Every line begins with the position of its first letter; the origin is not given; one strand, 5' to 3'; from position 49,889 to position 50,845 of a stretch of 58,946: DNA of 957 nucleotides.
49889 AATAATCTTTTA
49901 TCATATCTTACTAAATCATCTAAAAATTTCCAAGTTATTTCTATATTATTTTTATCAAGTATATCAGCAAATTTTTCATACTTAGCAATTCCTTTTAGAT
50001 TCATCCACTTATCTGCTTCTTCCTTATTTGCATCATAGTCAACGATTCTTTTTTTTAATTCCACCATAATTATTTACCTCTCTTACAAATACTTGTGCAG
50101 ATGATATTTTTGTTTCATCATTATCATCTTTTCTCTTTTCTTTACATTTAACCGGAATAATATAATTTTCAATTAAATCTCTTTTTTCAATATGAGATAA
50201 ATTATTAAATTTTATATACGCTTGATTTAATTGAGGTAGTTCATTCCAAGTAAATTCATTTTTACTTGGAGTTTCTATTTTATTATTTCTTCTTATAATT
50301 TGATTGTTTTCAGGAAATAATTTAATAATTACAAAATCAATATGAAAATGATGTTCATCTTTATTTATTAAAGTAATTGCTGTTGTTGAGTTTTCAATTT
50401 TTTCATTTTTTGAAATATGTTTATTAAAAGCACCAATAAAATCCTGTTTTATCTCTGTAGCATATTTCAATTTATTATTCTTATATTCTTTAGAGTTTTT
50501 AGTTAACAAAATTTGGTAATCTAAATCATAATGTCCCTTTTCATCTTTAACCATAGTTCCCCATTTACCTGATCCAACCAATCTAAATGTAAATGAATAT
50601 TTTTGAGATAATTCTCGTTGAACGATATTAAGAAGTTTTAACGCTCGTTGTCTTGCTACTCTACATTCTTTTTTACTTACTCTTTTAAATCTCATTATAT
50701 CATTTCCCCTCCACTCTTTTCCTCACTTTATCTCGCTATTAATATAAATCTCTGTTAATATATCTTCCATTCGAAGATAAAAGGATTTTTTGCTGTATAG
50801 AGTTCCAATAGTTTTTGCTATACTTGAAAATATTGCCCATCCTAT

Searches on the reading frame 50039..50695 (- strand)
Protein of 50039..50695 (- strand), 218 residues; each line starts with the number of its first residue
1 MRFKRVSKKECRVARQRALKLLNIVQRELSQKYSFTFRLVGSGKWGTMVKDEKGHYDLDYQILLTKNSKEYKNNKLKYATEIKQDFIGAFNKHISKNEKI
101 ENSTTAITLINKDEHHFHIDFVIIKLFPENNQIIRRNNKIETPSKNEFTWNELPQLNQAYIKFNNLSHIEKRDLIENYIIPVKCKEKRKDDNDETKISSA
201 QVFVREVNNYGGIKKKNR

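Call 4: search_protein_families(library=pfam, proteins=[window:50039-50695:-], max_evalue=1)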
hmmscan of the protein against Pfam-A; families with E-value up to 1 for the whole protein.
window:50039-50695:- (218 aa): 1 family
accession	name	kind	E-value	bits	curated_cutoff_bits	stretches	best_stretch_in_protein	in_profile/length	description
PF21654.3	DncV-like_NTFase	-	0.00062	21.1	24.9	1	37-121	3-87/90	Cyclic GMP-AMP synthase DncV-like, nucleotidyltransferase domain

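Call 5: search_protein_families(library=padloc, proteins=[window:50039-50695:-], max_evalue=1)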
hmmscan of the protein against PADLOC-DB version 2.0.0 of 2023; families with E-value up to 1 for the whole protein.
window:50039-50695:- (218 aa): 3 families
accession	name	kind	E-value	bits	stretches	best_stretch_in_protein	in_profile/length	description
PDLC00795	Cyclase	-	2e-10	38.3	1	10-152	22-158/340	oligonucleotide-cyclase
PDLC00774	Cyclase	-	1.9e-06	25.3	1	27-125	41-130/316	oligonucleotide-cyclase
PDLC00783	Cyclase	-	0.00011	19.3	1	8-147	23-159/349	oligonucleotide-cyclase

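Call 6: search_protein_families(library=ncbifam, proteins=[window:50039-50695:-], max_evalue=1)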
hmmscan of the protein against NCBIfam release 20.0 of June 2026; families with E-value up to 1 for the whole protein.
window:50039-50695:- (218 aa): 0 families

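Call 7: search_solved_structures(query=window:50039-50695:-, max_evalue=1, show_alignments=2)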
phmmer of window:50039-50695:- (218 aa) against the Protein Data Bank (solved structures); distinct sequences matched with E-value up to 1: 2.
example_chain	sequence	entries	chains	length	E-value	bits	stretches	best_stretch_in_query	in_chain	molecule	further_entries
7tbi_b1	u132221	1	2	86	0.84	12.7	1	20-58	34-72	Dyn2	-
7n9f_o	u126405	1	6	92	0.94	12.5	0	20-58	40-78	Dynein light chain 1, cytoplasmic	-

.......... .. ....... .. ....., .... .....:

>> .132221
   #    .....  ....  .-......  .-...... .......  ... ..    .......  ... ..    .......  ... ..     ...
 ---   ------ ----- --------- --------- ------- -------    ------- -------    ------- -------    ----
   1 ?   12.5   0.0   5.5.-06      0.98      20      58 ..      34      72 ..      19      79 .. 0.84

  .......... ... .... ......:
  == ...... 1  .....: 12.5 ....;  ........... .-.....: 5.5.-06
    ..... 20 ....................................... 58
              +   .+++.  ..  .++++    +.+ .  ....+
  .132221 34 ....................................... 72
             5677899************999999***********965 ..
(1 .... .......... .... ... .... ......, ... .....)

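Call 11: find_homologous_proteins(query=window:50039-50695:-, max_evalue=0.001)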
Query window:50039-50695:- (218 aa): 322 proteins with E <= 0.001 among 413 candidates; the best 120 are listed.
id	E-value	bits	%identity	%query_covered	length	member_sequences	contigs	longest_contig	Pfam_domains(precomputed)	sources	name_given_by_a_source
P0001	3.4e-138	476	100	100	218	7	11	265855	-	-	-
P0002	9.3e-121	419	89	100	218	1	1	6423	-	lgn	-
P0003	3.3e-120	417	89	100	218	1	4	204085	-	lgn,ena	-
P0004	5.8e-120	417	89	100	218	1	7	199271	-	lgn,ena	-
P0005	5.4e-117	407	87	100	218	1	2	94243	-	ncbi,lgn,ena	-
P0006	1.9e-111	389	84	99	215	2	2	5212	-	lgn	-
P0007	3.0e-111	388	85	99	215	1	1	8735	-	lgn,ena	-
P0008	1.6e-110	386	84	99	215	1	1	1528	-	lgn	-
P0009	2.1e-110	385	84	99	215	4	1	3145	-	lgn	-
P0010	1.9e-104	366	79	100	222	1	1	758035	-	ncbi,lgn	-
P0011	1.0e-98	347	77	96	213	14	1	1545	-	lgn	-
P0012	4.3e-93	329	73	98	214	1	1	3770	-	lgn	-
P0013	5.3e-92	325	91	77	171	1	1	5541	-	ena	-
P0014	1.3e-83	298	68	98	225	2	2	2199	-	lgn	-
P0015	1.4e-82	295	70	96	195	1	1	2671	-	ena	-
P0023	5.3e-79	283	65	96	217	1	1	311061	-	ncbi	-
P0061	1.7e-73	265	61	98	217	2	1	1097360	-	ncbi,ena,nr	ncbi:MAG: hypothetical protein J1F65_03655 [Clostridiales bacterium]|nr:hypothetical protein [Clostr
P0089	2.6e-71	258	60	98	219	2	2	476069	-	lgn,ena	-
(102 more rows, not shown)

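Call 15: search_solved_structures(query=A1, max_evalue=10, show_alignments=3)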
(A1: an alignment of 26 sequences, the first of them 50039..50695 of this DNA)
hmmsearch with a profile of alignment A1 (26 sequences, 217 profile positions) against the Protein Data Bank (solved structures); distinct sequences matched with E-value up to 10: 1.
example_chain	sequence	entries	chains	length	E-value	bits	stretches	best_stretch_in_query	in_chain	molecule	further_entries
1jmv_A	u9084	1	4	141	0.64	12.9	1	31-81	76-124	Universal Stress Protein A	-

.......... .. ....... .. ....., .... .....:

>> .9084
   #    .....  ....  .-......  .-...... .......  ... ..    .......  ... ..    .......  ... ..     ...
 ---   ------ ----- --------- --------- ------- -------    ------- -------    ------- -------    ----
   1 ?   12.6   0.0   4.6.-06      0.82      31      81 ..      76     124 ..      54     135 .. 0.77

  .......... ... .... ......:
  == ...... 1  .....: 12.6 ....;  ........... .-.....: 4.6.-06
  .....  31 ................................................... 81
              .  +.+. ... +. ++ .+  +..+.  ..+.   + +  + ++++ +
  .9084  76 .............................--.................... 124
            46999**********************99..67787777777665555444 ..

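Call 18: find_encoding_contigs(protein=P0061, flank=6000, max_places=2)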
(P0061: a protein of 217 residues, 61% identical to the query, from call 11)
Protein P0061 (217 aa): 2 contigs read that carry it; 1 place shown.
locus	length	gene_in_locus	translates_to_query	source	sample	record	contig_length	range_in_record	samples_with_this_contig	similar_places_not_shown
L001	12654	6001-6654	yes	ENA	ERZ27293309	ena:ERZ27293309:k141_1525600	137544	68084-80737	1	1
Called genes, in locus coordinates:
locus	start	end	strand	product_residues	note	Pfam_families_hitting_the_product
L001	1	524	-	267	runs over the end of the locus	PF00456:Transketolase_N, PF13292:DXP_synthase_N (faint), PF09364:XFP_N (weak), PF00676:E1_dh (weak)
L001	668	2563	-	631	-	PF02463:SMC_N (faint), PF13175:AAA_15 (weak), PF13476:AAA_23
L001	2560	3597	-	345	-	PF00149:Metallophos, PF12850:Metallophos_2 (weak)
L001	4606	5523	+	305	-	PF02311:AraC_binding, PF07883:Cupin_2, PF12833:HTH_18, PF00165:HTH_AraC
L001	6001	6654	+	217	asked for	-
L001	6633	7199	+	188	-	-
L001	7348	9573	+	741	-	PF13166:AAA_13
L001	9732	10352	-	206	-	PF04138:GtrA_DPMS_TM (faint)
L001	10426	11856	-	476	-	PF00749:tRNA-synt_1c, PF19269:Anticodon_2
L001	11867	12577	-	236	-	PF20582:UPF0758_N (weak), PF04002:RadC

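Call 19: find_encoding_contigs(protein=P0023, flank=6000, max_places=2)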
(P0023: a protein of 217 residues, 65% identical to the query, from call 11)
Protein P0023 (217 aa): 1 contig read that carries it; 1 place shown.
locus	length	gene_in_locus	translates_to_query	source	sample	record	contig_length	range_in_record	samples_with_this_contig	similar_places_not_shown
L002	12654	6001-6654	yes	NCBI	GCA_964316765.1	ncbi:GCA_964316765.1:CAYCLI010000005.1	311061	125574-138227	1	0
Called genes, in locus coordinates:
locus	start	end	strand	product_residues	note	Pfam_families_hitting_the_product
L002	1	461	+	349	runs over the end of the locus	-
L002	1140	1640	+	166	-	-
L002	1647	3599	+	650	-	-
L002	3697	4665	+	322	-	PF07751:Abi_2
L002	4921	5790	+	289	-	-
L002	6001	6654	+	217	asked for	-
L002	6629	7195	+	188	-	-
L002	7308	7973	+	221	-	-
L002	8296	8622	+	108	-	-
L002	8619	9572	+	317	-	PF14082:SduA_C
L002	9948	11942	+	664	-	-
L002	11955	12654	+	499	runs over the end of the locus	-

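Call 20: find_encoding_contigs(protein=P0089, flank=6000, max_places=2)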
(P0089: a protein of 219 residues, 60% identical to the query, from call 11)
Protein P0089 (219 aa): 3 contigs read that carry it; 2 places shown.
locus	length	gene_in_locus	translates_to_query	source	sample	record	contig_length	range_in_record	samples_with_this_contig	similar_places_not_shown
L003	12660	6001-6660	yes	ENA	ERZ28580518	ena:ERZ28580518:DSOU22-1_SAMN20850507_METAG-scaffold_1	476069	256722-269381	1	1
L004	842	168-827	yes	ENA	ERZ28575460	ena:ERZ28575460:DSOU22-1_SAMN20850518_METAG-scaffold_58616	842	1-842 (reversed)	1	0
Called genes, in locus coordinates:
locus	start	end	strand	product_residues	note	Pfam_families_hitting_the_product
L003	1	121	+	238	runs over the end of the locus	PF07505:DUF5131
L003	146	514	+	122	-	-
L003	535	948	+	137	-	PF01243:PNPOx_N, PF12900:Pyridox_ox_2 (weak), PF16242:Pyrid_ox_like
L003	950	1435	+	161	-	PF13302:Acetyltransf_3, PF00583:Acetyltransf_1, PF13420:Acetyltransf_4 (weak)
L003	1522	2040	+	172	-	PF13302:Acetyltransf_3, PF13420:Acetyltransf_4 (weak), PF00583:Acetyltransf_1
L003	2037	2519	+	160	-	-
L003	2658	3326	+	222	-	PF00165:HTH_AraC (faint), PF12833:HTH_18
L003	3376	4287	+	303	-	-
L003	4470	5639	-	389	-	PF18928:DUF5677 (weak)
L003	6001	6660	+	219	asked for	-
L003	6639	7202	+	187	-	-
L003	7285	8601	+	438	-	-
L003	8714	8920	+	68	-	PF13443:HTH_26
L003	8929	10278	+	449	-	PF00145:DNA_methylase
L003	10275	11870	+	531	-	PF13589:HATPase_c_3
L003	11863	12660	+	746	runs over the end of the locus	PF10593:Z1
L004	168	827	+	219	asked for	-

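Call 22: find_encoding_contigs(protein=P0010, flank=6000, max_places=2)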
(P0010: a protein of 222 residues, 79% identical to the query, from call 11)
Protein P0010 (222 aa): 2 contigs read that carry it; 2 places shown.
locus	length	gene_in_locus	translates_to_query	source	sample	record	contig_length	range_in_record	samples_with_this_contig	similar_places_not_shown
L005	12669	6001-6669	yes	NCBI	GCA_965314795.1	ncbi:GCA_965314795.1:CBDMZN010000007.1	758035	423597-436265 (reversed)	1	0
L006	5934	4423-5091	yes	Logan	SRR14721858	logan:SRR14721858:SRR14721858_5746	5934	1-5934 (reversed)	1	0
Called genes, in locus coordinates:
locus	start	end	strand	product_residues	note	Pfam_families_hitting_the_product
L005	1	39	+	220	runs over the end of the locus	PF01695:IstB_IS21, PF00308:Bac_DnaA (weak), PF20720:nSTAND3 (weak)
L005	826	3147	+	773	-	PF13476:AAA_23 (weak), PF00005:ABC_tran (weak), PF13304:AAA_21 (faint)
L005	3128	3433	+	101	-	-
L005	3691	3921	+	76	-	-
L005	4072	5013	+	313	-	-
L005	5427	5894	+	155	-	-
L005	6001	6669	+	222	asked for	-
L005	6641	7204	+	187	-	-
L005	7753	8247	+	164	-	-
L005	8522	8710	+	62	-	-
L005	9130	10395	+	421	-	-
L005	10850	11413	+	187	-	-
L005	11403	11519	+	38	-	-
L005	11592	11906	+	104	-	-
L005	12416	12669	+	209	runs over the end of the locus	-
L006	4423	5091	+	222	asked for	-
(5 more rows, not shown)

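Call 23: find_encoding_contigs(protein=P0005, flank=6000, max_places=2)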
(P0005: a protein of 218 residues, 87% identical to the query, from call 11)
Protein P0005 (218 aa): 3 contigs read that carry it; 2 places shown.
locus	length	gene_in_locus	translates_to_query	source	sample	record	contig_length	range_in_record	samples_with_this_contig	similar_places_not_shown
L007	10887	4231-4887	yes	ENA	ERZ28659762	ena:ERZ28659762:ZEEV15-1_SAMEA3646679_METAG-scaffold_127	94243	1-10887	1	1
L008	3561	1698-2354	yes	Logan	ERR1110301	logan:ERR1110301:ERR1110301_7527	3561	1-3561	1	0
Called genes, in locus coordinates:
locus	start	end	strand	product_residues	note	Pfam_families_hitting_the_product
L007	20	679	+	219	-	PF14512:TM1586_NiRdase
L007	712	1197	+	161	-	-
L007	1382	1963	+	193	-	PF00857:Isochorismatase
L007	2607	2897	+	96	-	-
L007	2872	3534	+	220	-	PF11185:DUF2971 (weak)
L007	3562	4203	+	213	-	-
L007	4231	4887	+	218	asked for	-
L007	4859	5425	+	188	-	-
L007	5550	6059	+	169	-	-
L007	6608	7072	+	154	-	-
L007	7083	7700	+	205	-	-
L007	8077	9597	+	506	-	PF00933:Glyco_hydro_3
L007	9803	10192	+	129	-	PF01554:MatE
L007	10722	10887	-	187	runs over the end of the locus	PF00440:TetR_N, PF14278:TetR_C_8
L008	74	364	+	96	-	-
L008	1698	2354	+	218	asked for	-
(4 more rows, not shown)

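Call 24: find_encoding_contigs(protein=window:50039-50695:-, flank=8000, max_places=4)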
Protein window:50039-50695:- (218 aa): 23 contigs read that carry it; 4 places shown.
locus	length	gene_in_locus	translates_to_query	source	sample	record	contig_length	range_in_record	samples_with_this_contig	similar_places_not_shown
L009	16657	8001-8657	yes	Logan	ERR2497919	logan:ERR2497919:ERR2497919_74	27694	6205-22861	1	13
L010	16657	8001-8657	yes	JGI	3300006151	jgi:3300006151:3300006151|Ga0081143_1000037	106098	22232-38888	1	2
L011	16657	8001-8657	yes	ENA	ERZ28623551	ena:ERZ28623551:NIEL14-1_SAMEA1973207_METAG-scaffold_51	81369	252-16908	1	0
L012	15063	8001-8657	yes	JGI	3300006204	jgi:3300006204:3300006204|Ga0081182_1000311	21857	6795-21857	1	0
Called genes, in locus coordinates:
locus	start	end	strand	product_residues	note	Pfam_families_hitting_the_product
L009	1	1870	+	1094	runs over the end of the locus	PF00580:UvrD-helicase, PF13086:AAA_11 (weak), PF13604:AAA_30 (faint), PF13245:AAA_19, PF13401:AAA_22 (faint), PF13361:UvrD_C, PF13538:UvrD_C_2 (faint), PF00570:HRDC, +1 more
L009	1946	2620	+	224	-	-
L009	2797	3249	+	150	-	PF12844:HTH_19, PF13443:HTH_26 (weak), PF13560:HTH_31, PF01381:HTH_3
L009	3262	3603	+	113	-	-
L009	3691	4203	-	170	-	PF00210:Ferritin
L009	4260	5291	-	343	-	PF00730:HhH-GPD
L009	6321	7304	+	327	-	-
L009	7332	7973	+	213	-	-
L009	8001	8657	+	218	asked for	-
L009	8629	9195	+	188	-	-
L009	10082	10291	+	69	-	PF13443:HTH_26 (weak), PF01381:HTH_3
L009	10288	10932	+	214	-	-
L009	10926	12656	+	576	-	PF07669:Eco57I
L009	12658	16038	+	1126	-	PF04851:ResIII (weak)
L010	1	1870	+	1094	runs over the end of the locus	PF00580:UvrD-helicase, PF13086:AAA_11 (weak), PF13604:AAA_30 (faint), PF13245:AAA_19, PF13401:AAA_22 (faint), PF13361:UvrD_C, PF13538:UvrD_C_2 (faint), PF00570:HRDC, +1 more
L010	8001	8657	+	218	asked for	-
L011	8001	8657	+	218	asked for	-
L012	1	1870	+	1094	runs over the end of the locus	PF00580:UvrD-helicase, PF13086:AAA_11 (weak), PF13604:AAA_30 (faint), PF13245:AAA_19, PF13401:AAA_22 (faint), PF13361:UvrD_C, PF13538:UvrD_C_2 (faint), PF00570:HRDC, +1 more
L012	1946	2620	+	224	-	-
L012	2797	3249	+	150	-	PF12844:HTH_19, PF13443:HTH_26 (weak), PF13560:HTH_31, PF01381:HTH_3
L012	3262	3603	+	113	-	-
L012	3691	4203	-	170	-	PF00210:Ferritin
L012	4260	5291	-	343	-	PF00730:HhH-GPD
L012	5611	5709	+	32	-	-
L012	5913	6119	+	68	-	-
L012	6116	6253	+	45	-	-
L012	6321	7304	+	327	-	-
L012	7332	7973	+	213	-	-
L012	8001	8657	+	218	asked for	-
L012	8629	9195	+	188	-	-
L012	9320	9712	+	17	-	-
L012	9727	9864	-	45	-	-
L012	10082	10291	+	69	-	PF13443:HTH_26 (weak), PF01381:HTH_3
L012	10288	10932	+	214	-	-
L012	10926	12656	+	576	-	PF07669:Eco57I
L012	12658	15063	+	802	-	?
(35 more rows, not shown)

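Call 26: predict_structure(alignment_id=A1)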
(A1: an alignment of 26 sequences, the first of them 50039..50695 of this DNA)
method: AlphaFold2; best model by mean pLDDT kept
length: 218 residues; sequences in the alignment: 26
mean_pLDDT: 89.6   pTM: 0.83
mean pLDDT of the five models: 89.6, 86.6, 85.9, 84.6, 83.2
residues with pLDDT >= 90: 138; 70-90: 68; 50-70: 12; < 50: 0
segments of 3 or more residues with pLDDT < 50: none
pLDDT, mean of each block of 10 residues (from residue 1): 82 94 98 96 90 89 96 95 97 95 92 87 90 80 73 83 93 94 91 88 92 71
secondary structure, 60 per line:
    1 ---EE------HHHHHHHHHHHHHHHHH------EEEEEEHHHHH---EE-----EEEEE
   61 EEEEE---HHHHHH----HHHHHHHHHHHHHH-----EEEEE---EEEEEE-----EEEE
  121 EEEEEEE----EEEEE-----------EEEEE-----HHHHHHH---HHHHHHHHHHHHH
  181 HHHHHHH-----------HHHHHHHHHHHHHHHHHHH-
elements in order: H12-28 E35-40 H41-45 E56-65 H69-74 H79-92 E98-102 E106-111 E117-127 E132-136 E148-152 H158-164 H168-187 H199-217

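Call 31: fold_search(model_id=the predicted structure, library=pdb)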
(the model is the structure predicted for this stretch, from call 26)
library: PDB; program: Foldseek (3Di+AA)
matches with E <= 10: 762; with E <= 0.001: 92
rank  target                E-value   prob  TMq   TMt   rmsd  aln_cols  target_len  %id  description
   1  7ljo                  1.5e-07  1.00  0.62  0.48   7.2       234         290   14  Structure of the Bacteroides fragilis CD-NTase CdnB in complex with ADP (released 2021-06-02)
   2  8yss                  5.2e-07  1.00  0.65  0.45   4.7       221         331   16  Crystal structure of the apo form of Deinococcus wulumuqiensis CD-NTase DwCdnB (released 2025-01-29)
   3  8ysn                  6.6e-07  1.00  0.66  0.48   4.1       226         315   16  Crystal structure of the Deinococcus wulumuqiensis CD-NTase DwCdnB Ear-cut mutant (released 2025-01-29)
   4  8ysd                  8.9e-07  1.00  0.62  0.43   4.8       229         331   18  Crystal structure of the Deinococcus wulumuqiensis CD-NTase DwCdnB in complex with ATP (form 2) (released 2025-01-29)
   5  8ysc                  1.1e-06  1.00  0.61  0.43   5.3       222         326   18  Crystal structure of the Deinococcus wulumuqiensis CD-NTase DwCdnB in complex with ATP (form 1) (released 2025-01-29)
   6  8ysi                  1.9e-06  1.00  0.66  0.46   4.3       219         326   16  Crystal structure of the Deinococcus wulumuqiensis CD-NTase DwCdnB in complex with UTP (released 2025-01-29)
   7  8ysk                  2.2e-06  1.00  0.64  0.45   4.9       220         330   15  Crystal structure of the Deinococcus wulumuqiensis CD-NTase DwCdnB in complex with UTP Mn (released 2025-01-29)
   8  8yse                  2.4e-06  1.00  0.64  0.45   4.8       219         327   16  Crystal structure of the Deinococcus wulumuqiensis CD-NTase DwCdnB in complex with dATP (released 2025-01-29)
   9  8ysg                  4.4e-06  1.00  0.56  0.41   4.8       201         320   17  Crystal structure of the Deinococcus wulumuqiensis CD-NTase DwCdnB in complex with GTP (released 2025-01-29)
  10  8yso                  5.3e-06  1.00  0.60  0.44   4.0       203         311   18  Crystal structure of the Deinococcus wulumuqiensis CD-NTase DwCdnB Ear-cut mutant in complex with ATP (released 2025-01-29)
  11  7ljn_C                1.8e-05  1.00  0.50  0.34   4.0       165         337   16  Structure of the Bradyrhizobium diazoefficiens CD-NTase CdnG in complex with GTP (released 2021-06-02)
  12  7ljn_D                3.3e-05  1.00  0.49  0.33   4.1       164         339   16  Structure of the Bradyrhizobium diazoefficiens CD-NTase CdnG in complex with GTP (released 2021-06-02)
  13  4ty0_A                3.3e-05  1.00  0.54  0.33   4.7       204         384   13  Crystal structure of Vibrio cholerae DncV cyclic AMP-GMP synthase in complex with linear intermediate 5' pppA(3',5')pG (released 2014-08-13)
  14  7ljn_A                3.5e-05  1.00  0.49  0.33   4.1       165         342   16  Structure of the Bradyrhizobium diazoefficiens CD-NTase CdnG in complex with GTP (released 2021-06-02)
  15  4ty0_B                3.5e-05  1.00  0.45  0.29   9.4       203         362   11  Crystal structure of Vibrio cholerae DncV cyclic AMP-GMP synthase in complex with linear intermediate 5' pppA(3',5')pG (released 2014-08-13)
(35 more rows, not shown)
